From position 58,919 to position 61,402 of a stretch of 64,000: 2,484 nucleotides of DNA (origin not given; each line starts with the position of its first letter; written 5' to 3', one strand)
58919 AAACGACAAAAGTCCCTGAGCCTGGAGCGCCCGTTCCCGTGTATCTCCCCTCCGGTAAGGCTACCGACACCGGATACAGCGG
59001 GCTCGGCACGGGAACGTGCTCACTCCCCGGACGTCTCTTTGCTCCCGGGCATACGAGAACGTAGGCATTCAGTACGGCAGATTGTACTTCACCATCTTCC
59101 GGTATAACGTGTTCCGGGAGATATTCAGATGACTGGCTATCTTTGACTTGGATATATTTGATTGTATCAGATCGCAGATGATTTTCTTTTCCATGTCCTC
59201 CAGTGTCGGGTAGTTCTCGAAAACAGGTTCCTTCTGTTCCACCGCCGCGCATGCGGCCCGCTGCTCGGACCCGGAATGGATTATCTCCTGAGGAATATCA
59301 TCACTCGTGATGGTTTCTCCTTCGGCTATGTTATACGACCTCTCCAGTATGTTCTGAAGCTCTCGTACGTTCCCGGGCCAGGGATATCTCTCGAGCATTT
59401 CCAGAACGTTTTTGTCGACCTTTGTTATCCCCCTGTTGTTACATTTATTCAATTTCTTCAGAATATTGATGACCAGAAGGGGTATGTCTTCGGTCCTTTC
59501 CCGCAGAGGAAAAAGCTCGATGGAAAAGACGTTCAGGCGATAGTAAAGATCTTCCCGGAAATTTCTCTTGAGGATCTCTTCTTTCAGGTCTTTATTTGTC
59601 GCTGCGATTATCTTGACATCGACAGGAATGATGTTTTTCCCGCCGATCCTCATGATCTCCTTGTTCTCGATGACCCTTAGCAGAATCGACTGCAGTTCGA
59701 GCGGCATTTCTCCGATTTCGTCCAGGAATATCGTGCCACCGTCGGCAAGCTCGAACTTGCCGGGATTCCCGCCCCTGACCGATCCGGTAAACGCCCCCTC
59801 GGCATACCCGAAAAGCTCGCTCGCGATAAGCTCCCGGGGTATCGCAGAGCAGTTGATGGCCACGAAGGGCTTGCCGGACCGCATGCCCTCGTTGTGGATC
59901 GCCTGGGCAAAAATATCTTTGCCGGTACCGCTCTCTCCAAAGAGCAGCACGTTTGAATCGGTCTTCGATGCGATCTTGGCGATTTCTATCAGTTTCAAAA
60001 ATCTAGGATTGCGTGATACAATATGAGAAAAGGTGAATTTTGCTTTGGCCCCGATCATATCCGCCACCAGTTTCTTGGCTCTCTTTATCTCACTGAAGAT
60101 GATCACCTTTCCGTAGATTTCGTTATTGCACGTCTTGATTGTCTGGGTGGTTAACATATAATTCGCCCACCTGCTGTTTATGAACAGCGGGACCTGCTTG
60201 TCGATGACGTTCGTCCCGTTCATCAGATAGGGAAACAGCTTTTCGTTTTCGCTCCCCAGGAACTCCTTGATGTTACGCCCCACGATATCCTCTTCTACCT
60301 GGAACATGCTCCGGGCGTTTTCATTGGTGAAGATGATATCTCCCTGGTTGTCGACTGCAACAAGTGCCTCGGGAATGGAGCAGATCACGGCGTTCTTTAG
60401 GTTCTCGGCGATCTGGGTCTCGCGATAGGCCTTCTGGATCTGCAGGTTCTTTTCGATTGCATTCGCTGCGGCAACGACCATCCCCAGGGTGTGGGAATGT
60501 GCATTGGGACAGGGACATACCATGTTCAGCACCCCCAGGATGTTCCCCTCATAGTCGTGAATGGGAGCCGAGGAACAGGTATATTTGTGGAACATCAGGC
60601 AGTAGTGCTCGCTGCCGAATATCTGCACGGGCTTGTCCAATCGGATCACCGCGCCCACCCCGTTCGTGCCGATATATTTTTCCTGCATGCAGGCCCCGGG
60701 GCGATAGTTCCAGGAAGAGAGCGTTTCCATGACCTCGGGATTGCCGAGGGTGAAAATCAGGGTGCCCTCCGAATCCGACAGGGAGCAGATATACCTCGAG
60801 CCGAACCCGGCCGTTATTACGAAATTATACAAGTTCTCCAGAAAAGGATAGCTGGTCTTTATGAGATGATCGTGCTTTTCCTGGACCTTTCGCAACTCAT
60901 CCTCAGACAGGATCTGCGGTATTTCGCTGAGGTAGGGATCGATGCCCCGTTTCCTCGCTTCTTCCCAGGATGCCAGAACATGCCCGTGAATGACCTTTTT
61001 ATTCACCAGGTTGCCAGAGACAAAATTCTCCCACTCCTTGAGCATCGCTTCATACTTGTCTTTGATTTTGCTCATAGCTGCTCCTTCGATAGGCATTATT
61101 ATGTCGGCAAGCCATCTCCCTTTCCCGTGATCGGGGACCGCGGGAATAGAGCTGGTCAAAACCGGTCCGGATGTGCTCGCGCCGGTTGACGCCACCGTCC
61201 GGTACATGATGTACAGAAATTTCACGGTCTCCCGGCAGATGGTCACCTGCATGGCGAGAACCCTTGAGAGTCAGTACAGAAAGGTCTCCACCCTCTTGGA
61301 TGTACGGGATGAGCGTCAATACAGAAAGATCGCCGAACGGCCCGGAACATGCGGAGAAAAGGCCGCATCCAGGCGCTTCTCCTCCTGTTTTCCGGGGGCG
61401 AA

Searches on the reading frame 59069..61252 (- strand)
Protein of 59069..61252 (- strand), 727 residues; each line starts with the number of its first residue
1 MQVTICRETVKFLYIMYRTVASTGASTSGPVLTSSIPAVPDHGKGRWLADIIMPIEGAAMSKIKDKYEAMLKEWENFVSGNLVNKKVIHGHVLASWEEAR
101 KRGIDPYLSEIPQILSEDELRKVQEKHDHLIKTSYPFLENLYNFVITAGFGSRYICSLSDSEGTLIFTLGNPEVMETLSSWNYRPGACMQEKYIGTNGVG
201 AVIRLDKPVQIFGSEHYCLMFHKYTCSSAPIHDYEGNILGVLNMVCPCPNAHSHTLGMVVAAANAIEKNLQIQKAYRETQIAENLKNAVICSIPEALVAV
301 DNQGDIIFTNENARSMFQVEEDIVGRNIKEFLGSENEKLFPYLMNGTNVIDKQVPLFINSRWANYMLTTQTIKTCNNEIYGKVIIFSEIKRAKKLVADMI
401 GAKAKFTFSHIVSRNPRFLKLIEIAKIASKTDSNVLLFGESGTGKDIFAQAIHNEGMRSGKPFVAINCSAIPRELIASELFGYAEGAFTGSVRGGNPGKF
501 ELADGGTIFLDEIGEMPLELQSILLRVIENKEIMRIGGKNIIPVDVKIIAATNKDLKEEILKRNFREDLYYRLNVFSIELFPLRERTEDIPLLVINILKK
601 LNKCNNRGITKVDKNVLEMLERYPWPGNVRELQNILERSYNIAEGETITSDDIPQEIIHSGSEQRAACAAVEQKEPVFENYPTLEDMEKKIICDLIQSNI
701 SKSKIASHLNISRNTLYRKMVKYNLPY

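Call 7: search_protein_families(library=pfam, proteins=[window:59069-61252:-], max_evalue=0.00001)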
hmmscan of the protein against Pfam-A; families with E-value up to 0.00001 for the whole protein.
window:59069-61252:- (727 aa): 9 families
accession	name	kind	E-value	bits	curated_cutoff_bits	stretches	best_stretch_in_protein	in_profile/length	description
PF00158.32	Sigma54_activat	-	2.3e-66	223.1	20.2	1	412-579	2-168/168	Sigma-54 interaction domain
PF25601.1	AAA_lid_14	-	2.4e-25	88.6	27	1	584-666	1-83/87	AAA+ ATPase lid domain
PF14532.12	Sigma54_activ_2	-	2e-15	57.7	25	1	425-583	15-138/138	Sigma-54 interaction domain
PF01590.32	GAF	-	3.5e-08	34.5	22.4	1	161-268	19-131/133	GAF domain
PF02954.25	HTH_8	-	8.9e-08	32.2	22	1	683-723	1-42/42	Bacterial regulatory protein, Fis family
PF01078.27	Mg_chelatase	-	2.6e-07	30.7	20.3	0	487-553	89-157/207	Magnesium chelatase, subunit ChlI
PF07728.20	AAA_5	-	3e-07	31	22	1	434-555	1-124/139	AAA domain (dynein-related subfamily)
PF07724.20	AAA_2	-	8.8e-07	29.5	27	1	433-561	4-132/166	AAA domain (Cdc48 subfamily)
PF00004.35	AAA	-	8.9e-06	26.6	21.2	0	435-561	1-119/131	ATPase family associated with various cellular activities (AAA)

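Call 13: find_homologous_proteins(query=window:59069-61252:-, max_evalue=1e-30)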
Query window:59069-61252:- (727 aa): 7825 proteins with E <= 1e-30 among 8000 candidates; the best 120 are listed.
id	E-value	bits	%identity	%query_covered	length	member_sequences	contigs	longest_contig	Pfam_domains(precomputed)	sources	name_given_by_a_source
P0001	0.0e+0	1446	96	92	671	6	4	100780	PF00158.33,PF07724.21,PF25601.2,PF01590.33,PF02954.26,PF00004.36,PF14532.13,PF07728.21,PF26965.1,PF01078.28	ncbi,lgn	-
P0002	1.1e-208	713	50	92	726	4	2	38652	PF13426.14,PF00158.33,PF07724.21,PF25601.2,PF01590.33,PF02954.26,PF00989.32,PF14532.13,PF07728.21,PF26965.1,PF01078.28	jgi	-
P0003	1.4e-207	709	51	92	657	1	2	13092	PF13426.14,PF02796.22,PF14532.13,PF07728.21,PF00158.33,PF07724.21,PF25601.2,PF01590.33,PF02954.26,PF08448.17,PF00989.32,PF26965.1,PF01078.28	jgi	-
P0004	1.6e-207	709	51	92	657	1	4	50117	PF13426.14,PF02796.22,PF14532.13,PF07728.21,PF00158.33,PF07724.21,PF25601.2,PF01590.33,PF02954.26,PF08448.17,PF00989.32,PF26965.1,PF01078.28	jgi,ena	-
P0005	2.0e-207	709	50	91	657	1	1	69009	PF13426.14,PF13188.14,PF14532.13,PF07728.21,PF00158.33,PF07724.21,PF25601.2,PF01590.33,PF02954.26,PF08448.17,PF00989.32,PF26965.1,PF01078.28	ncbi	ncbi:MAG: sigma-54-dependent Fis family transcriptional regulator [Desulfomonilia bacterium]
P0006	2.2e-207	709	51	92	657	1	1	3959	PF13426.14,PF02796.22,PF14532.13,PF07728.21,PF00158.33,PF07724.21,PF25601.2,PF01590.33,PF02954.26,PF00989.32,PF26965.1,PF01078.28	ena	-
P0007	1.4e-206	706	50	92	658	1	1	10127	PF13426.14,PF02796.22,PF14532.13,PF07728.21,PF00158.33,PF07724.21,PF25601.2,PF01590.33,PF02954.26,PF18024.8,PF08448.17,PF00989.32,PF26965.1,PF01078.28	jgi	jgi:PAS domain S-box-containing protein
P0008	2.0e-205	702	49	92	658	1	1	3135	PF13426.14,PF02796.22,PF14532.13,PF07728.21,PF00158.33,PF07724.21,PF25601.2,PF02954.26,PF18024.8,PF00989.32,PF26965.1,PF01078.28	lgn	-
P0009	9.8e-204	697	50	91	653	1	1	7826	PF13426.14,PF00158.33,PF07724.21,PF25601.2,PF01590.33,PF02954.26,PF14532.13,PF07728.21,PF26965.1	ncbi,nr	ncbi:MAG: sigma 54-interacting transcriptional regulator [Deltaproteobacteria bacterium]|nr:sigma 54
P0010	1.1e-203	696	50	91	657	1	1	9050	PF13426.14,PF02796.22,PF14532.13,PF07728.21,PF00158.33,PF07724.21,PF25601.2,PF01590.33,PF02954.26,PF08448.17,PF00989.32,PF26965.1,PF01078.28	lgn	-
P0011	9.2e-203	693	49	92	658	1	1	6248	PF13426.14,PF02796.22,PF14532.13,PF07728.21,PF00158.33,PF07724.21,PF25601.2,PF01590.33,PF02954.26,PF18024.8,PF08448.17,PF00989.32,PF26965.1,PF01078.28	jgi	jgi:transcriptional regulator of acetoin/glycerol metabolism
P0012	6.5e-201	687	49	92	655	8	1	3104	PF13426.14,PF13384.13,PF14532.13,PF07728.21,PF00158.33,PF07724.21,PF25601.2,PF01590.33,PF02954.26,PF08448.17,PF00989.32,PF26965.1,PF01078.28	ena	-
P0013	5.2e-200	684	49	92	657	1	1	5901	PF13426.14,PF02796.22,PF14532.13,PF07728.21,PF00158.33,PF07724.21,PF25601.2,PF01590.33,PF02954.26,PF00989.32,PF26965.1,PF01078.28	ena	-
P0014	6.3e-200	684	48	91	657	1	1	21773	PF13426.14,PF02796.22,PF00493.30,PF00004.36,PF14532.13,PF07728.21,PF00158.33,PF07724.21,PF25601.2,PF01590.33,PF02954.26,PF08448.17,PF00989.32,PF26965.1,PF01078.28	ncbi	-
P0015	6.8e-200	684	48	91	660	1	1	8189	PF13426.14,PF02796.22,PF14532.13,PF07728.21,PF00158.33,PF07724.21,PF25601.2,PF01590.33,PF02954.26,PF00989.32,PF26965.1,PF01078.28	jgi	jgi:transcriptional regulator of acetoin/glycerol metabolism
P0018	4.1e-199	681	50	92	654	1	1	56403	PF13426.14,PF00158.33,PF07724.21,PF25601.2,PF01590.33,PF02954.26,PF00989.32,PF14532.13,PF07728.21,PF26965.1,PF01078.28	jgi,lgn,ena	-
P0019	4.2e-199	681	49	91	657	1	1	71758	PF13426.14,PF13188.14,PF14532.13,PF07728.21,PF00158.33,PF07724.21,PF25601.2,PF01590.33,PF02954.26,PF18024.8,PF08448.17,PF00989.32,PF26965.1,PF01078.28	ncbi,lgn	ncbi:MAG: sigma-54-dependent Fis family transcriptional regulator [Syntrophales bacterium]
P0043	1.0e-192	660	49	93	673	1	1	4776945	PF00158.33,PF07724.21,PF25601.2,PF14532.13,PF07728.21,PF26965.1,PF01078.28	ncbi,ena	-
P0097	7.5e-185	634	46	91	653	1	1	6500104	PF02796.22,PF14532.13,PF07728.21,PF00158.33,PF07724.21,PF25601.2,PF01590.33,PF02954.26,PF18024.8,PF00989.32,PF26965.1,PF01078.28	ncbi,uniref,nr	ncbi:sigma-54-dependent Fis family transcriptional regulator [Desulfomonile tiedjei]|uniref:Transcri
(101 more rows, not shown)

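Call 20: find_encoding_contigs(protein=P0001, flank=10000, max_places=6)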
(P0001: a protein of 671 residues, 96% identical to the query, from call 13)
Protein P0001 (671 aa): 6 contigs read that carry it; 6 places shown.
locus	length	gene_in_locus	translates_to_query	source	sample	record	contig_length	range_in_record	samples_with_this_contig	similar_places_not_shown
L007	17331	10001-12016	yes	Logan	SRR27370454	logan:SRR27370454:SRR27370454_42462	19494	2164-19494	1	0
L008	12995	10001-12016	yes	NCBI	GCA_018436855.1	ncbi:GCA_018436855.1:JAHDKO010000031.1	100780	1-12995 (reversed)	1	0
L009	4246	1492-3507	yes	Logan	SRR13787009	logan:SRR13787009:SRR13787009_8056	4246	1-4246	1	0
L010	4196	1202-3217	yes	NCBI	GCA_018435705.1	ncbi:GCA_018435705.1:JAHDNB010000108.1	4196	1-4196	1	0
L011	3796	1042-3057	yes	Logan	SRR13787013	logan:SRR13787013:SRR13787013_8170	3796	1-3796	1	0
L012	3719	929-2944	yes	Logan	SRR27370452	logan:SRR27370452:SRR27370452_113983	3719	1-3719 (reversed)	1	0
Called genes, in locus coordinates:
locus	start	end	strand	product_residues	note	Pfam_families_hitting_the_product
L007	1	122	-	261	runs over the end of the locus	PF00106:adh_short, PF08659:KR, PF13561:adh_short_C2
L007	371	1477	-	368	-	PF16983:MFS_MOT1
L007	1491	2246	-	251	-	-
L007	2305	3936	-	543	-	PF07969:Amidohydro_3, PF01979:Amidohydro_1 (weak), PF07969:Amidohydro_3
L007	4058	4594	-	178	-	PF13302:Acetyltransf_3, PF00583:Acetyltransf_1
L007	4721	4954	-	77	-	PF01361:Tautomerase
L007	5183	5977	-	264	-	-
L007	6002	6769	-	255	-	PF00149:Metallophos, PF12850:Metallophos_2 (weak)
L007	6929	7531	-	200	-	PF01872:RibD_C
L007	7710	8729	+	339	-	PF26745:SPM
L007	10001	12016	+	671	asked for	PF26965:MimR_N, PF01590:GAF, PF00158:Sigma54_activat, PF00004:AAA (weak), PF07724:AAA_2 (weak), PF14532:Sigma54_activ_2, PF25601:AAA_lid_14, PF02954:HTH_8, +2 more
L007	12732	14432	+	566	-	PF00037:Fer4 (faint), PF14691:Fer4_20, PF00070:Pyr_redox (faint), PF07992:Pyr_redox_2, PF12831:FAD_oxidored (weak), PF13450:NAD_binding_8, PF13738:Pyr_redox_3, PF13187:Fer4_9 (weak), +1 more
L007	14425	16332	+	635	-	PF02730:AFOR_N, PF01314:AFOR_C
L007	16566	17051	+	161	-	PF00582:Usp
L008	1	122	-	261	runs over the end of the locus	PF00106:adh_short, PF08659:KR, PF13561:adh_short_C2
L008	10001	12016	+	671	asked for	PF26965:MimR_N, PF01590:GAF, PF00158:Sigma54_activat, PF00004:AAA (weak), PF07724:AAA_2 (weak), PF14532:Sigma54_activ_2, PF25601:AAA_lid_14, PF02954:HTH_8, +2 more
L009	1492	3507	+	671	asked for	PF26965:MimR_N, PF01590:GAF, PF00158:Sigma54_activat, PF00004:AAA (weak), PF07724:AAA_2 (weak), PF14532:Sigma54_activ_2, PF25601:AAA_lid_14, PF02954:HTH_8, +2 more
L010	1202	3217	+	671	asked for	PF26965:MimR_N, PF01590:GAF, PF00158:Sigma54_activat, PF00004:AAA (weak), PF07724:AAA_2 (weak), PF14532:Sigma54_activ_2, PF25601:AAA_lid_14, PF02954:HTH_8, +2 more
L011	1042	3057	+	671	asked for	PF26965:MimR_N, PF01590:GAF, PF00158:Sigma54_activat, PF00004:AAA (weak), PF07724:AAA_2 (weak), PF14532:Sigma54_activ_2, PF25601:AAA_lid_14, PF02954:HTH_8, +2 more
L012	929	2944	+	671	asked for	PF26965:MimR_N, PF01590:GAF, PF00158:Sigma54_activat, PF00004:AAA (weak), PF07724:AAA_2 (weak), PF14532:Sigma54_activ_2, PF25601:AAA_lid_14, PF02954:HTH_8, +2 more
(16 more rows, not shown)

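Call 31: find_encoding_contigs(protein=P0002, flank=8000, max_places=1)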
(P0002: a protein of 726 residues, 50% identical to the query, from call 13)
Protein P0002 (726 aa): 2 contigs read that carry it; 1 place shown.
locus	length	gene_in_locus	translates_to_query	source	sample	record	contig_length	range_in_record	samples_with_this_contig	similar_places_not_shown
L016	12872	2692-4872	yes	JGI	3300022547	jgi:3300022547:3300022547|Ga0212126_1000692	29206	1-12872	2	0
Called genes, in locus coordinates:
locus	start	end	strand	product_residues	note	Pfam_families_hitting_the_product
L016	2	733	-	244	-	PF00676:E1_dh, PF02775:TPP_enzyme_C (faint)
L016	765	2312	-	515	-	PF11794:HpaB_N, PF03241:HpaB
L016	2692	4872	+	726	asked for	PF26965:MimR_N, PF01590:GAF (weak), PF00989:PAS (weak), PF00158:Sigma54_activat, PF14532:Sigma54_activ_2, PF07728:AAA_5, PF25601:AAA_lid_14, PF02954:HTH_8, +3 more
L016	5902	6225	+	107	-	PF03091:CutA1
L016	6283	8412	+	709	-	PF17804:TSP_NTD, PF00595:PDZ, PF03572:Peptidase_S41, PF11818:DUF3340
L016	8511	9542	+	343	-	PF00106:adh_short, PF01073:3Beta_HSD, PF01370:Epimerase, PF02719:Polysacc_synt_2, PF04321:RmlD_sub_bind, PF05368:NmrA (weak), PF16363:GDP_Man_Dehyd, PF13460:NAD_binding_10, +1 more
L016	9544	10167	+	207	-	-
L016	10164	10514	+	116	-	-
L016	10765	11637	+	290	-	PF02219:MTHFR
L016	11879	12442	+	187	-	PF16036:Chalcone_3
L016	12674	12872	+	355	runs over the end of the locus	PF01594:AI-2E_transport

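Call 32: find_encoding_contigs(protein=P0004, flank=8000, max_places=1)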
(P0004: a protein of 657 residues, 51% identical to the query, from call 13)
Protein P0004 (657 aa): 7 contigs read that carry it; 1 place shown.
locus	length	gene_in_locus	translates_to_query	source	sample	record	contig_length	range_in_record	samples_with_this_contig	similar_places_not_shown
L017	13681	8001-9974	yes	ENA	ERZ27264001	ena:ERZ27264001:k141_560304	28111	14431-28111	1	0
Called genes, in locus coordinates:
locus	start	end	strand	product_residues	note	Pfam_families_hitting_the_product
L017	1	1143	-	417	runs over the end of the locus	PF00364:Biotin_lipoyl, PF25997:BSH_YhbJ (weak), PF02817:E3_binding, PF00198:2-oxoacid_dh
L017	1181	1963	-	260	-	PF00378:ECH_1, PF16113:ECH_2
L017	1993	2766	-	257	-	PF00106:adh_short, PF08659:KR, PF13561:adh_short_C2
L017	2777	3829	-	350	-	PF08240:ADH_N, PF00107:ADH_zinc_N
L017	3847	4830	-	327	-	PF02779:Transket_pyr, PF02780:Transketolase_C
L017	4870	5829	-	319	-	PF00676:E1_dh, PF02775:TPP_enzyme_C (weak)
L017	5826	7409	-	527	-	PF11794:HpaB_N, PF03241:HpaB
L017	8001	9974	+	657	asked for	PF26965:MimR_N, PF01590:GAF (weak), PF00989:PAS, PF13426:PAS_9 (weak), PF00158:Sigma54_activat, PF14532:Sigma54_activ_2, PF07728:AAA_5, PF25601:AAA_lid_14, +5 more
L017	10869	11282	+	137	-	PF01575:MaoC_dehydratas, PF13452:FAS1_DH_region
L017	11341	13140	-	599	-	PF00501:AMP-binding, PF23562:AMP-binding_C_3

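Call 33: find_encoding_contigs(protein=P0005, flank=8000, max_places=1)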
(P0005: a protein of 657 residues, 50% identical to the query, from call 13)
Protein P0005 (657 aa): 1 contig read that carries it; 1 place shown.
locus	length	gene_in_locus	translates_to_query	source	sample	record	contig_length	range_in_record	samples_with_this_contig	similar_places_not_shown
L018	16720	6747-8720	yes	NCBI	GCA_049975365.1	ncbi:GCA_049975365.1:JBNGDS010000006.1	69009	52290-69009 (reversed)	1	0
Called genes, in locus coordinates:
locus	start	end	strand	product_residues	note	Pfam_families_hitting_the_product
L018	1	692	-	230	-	PF00378:ECH_1, PF16113:ECH_2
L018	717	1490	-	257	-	PF00106:adh_short, PF08659:KR, PF13561:adh_short_C2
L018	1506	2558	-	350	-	PF08240:ADH_N, PF00107:ADH_zinc_N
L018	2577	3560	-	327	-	PF02779:Transket_pyr, PF02780:Transketolase_C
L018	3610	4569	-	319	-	PF00676:E1_dh, PF02775:TPP_enzyme_C (weak)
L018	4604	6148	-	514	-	PF11794:HpaB_N, PF03241:HpaB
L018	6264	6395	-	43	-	-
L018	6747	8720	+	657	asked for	PF26965:MimR_N, PF01590:GAF (weak), PF00989:PAS, PF00158:Sigma54_activat, PF14532:Sigma54_activ_2, PF07728:AAA_5, PF25601:AAA_lid_14, PF02954:HTH_8, +5 more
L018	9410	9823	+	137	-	PF01575:MaoC_dehydratas, PF13452:FAS1_DH_region (weak)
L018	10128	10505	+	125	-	PF04126:Cyclophil_like, PF18050:Cyclophil_like2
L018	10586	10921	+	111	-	PF03091:CutA1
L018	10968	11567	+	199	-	-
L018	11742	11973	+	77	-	-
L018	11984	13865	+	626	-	PF17804:TSP_NTD, PF00595:PDZ, PF03572:Peptidase_S41, PF11818:DUF3340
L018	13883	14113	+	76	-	PF11197:DUF2835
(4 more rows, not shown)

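Call 34: find_encoding_contigs(protein=P0018, flank=8000, max_places=1)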
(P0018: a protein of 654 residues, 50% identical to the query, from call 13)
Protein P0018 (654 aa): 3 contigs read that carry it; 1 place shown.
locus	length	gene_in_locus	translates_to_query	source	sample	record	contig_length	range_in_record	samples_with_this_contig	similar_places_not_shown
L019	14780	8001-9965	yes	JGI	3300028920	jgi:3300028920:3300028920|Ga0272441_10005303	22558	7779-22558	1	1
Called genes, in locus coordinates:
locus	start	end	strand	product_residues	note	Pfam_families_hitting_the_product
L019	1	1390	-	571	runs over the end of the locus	PF00364:Biotin_lipoyl, PF25997:BSH_YhbJ (weak), PF01134:GIDA (weak), PF07992:Pyr_redox_2, PF12831:FAD_oxidored, PF13738:Pyr_redox_3, PF00070:Pyr_redox, PF02852:Pyr_redox_dim, +3 more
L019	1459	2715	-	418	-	PF00364:Biotin_lipoyl, PF25997:BSH_YhbJ (weak), PF02817:E3_binding, PF00198:2-oxoacid_dh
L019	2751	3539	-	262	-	PF00378:ECH_1, PF16113:ECH_2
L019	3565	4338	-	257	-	PF00106:adh_short, PF08659:KR, PF13561:adh_short_C2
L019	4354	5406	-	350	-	PF08240:ADH_N, PF00107:ADH_zinc_N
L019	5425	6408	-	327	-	PF02779:Transket_pyr, PF02780:Transketolase_C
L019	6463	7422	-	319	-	PF00676:E1_dh, PF02775:TPP_enzyme_C (weak)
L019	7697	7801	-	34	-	-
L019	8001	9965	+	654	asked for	PF26965:MimR_N, PF01590:GAF (weak), PF00989:PAS, PF00158:Sigma54_activat, PF07724:AAA_2, PF14532:Sigma54_activ_2, PF25601:AAA_lid_14, PF02954:HTH_8, +3 more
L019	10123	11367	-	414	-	PF04413:Glycos_transf_N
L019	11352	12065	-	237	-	PF02348:CTP_transf_3, PF12804:NTP_transf_3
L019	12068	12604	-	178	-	PF01661:Macro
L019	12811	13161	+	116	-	PF02391:MoaE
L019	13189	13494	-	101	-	-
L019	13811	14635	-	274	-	PF02810:SEC-C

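Call 49: find_encoding_contigs(protein=P0097, flank=6000, max_places=1)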
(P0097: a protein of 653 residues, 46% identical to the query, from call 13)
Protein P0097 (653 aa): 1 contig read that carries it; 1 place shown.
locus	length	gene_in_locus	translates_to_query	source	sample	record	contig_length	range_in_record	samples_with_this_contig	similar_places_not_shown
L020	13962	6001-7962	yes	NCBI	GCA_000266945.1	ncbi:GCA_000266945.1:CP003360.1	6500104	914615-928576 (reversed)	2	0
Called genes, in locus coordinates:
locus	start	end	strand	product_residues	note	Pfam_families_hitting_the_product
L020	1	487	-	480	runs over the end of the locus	PF11794:HpaB_N, PF03241:HpaB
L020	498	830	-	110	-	PF27236:AF_0334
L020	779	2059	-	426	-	PF00108:Thiolase_N, PF00109:ketoacyl-synt (weak), PF02803:Thiolase_C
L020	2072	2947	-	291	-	PF01144:CoA_trans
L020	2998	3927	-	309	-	PF01144:CoA_trans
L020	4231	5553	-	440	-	PF04015:DUF362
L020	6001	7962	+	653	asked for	PF26965:MimR_N, PF01590:GAF, PF00989:PAS (weak), PF00158:Sigma54_activat, PF14532:Sigma54_activ_2, PF07728:AAA_5, PF25601:AAA_lid_14, PF02954:HTH_8, +4 more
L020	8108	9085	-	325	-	PF00490:ALAD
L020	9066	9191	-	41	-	-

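Call 50: find_encoding_contigs(protein=P0019, flank=6000, max_places=1)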
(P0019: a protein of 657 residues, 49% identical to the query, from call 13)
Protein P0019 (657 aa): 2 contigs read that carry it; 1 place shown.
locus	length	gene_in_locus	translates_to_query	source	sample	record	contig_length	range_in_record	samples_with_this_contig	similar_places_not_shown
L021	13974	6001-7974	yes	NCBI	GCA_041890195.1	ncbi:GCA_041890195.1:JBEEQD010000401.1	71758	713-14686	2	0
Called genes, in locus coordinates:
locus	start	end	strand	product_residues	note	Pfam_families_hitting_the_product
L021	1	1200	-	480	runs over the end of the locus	PF11794:HpaB_N, PF03241:HpaB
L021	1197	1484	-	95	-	PF27236:AF_0334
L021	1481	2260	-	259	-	PF00106:adh_short, PF08659:KR, PF23441:SDR (weak), PF13561:adh_short_C2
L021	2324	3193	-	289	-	PF01144:CoA_trans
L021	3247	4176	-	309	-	PF01144:CoA_trans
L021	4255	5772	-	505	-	PF11794:HpaB_N, PF03241:HpaB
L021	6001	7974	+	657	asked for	PF26965:MimR_N, PF01590:GAF, PF00158:Sigma54_activat, PF14532:Sigma54_activ_2, PF07728:AAA_5, PF25601:AAA_lid_14, PF02954:HTH_8, PF18024:HTH_50, +6 more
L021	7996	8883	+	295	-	PF00753:Lactamase_B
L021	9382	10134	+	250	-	PF00378:ECH_1, PF16113:ECH_2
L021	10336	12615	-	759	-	PF07705:CARDB (faint), PF00656:Peptidase_C14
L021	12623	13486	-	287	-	PF14326:DUF4384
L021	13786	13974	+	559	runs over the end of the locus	PF01590:GAF, PF13185:GAF_2, PF13492:GAF_3, PF00989:PAS (faint), PF13426:PAS_9, PF00512:HisKA, PF02518:HATPase_c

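Call 51: find_encoding_contigs(protein=P0043, flank=6000, max_places=1)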
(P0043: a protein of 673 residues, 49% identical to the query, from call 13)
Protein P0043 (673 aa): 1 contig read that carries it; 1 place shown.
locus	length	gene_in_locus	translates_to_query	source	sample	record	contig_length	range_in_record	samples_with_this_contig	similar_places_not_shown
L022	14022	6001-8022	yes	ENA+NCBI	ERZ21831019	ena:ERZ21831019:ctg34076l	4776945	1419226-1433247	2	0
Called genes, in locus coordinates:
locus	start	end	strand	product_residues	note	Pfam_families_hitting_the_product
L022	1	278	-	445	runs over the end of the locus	PF02550:AcetylCoA_hydro, PF13336:AcetylCoA_hyd_C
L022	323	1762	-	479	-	PF11794:HpaB_N, PF03241:HpaB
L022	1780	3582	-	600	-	PF02771:Acyl-CoA_dh_N (weak), PF02770:Acyl-CoA_dh_M, PF00441:Acyl-CoA_dh_1, PF22924:ACOX_C_alpha1, PF12806:Acyl-CoA_dh_C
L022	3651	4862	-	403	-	PF00108:Thiolase_N, PF00109:ketoacyl-synt (weak), PF02803:Thiolase_C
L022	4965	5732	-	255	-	PF00106:adh_short, PF08659:KR, PF13561:adh_short_C2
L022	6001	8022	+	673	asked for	PF26965:MimR_N, PF00158:Sigma54_activat, PF01078:Mg_chelatase (faint), PF14532:Sigma54_activ_2, PF07724:AAA_2 (weak), PF07728:AAA_5, PF25601:AAA_lid_14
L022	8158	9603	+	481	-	PF00501:AMP-binding, PF13193:AMP-binding_C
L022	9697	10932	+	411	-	-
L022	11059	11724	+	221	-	PF00881:Nitroreductase, PF14512:TM1586_NiRdase (weak)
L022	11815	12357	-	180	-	PF09695:YtfJ_HI0045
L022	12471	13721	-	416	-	PF04607:RelA_SpoT, PF13181:TPR_8 (faint), PF13424:TPR_12 (faint), PF13414:TPR_11 (faint), PF00515:TPR_1 (weak), PF07719:TPR_2 (faint), PF13432:TPR_16 (weak), PF00515:TPR_1 (weak)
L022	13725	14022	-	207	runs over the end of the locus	PF00300:His_Phos_1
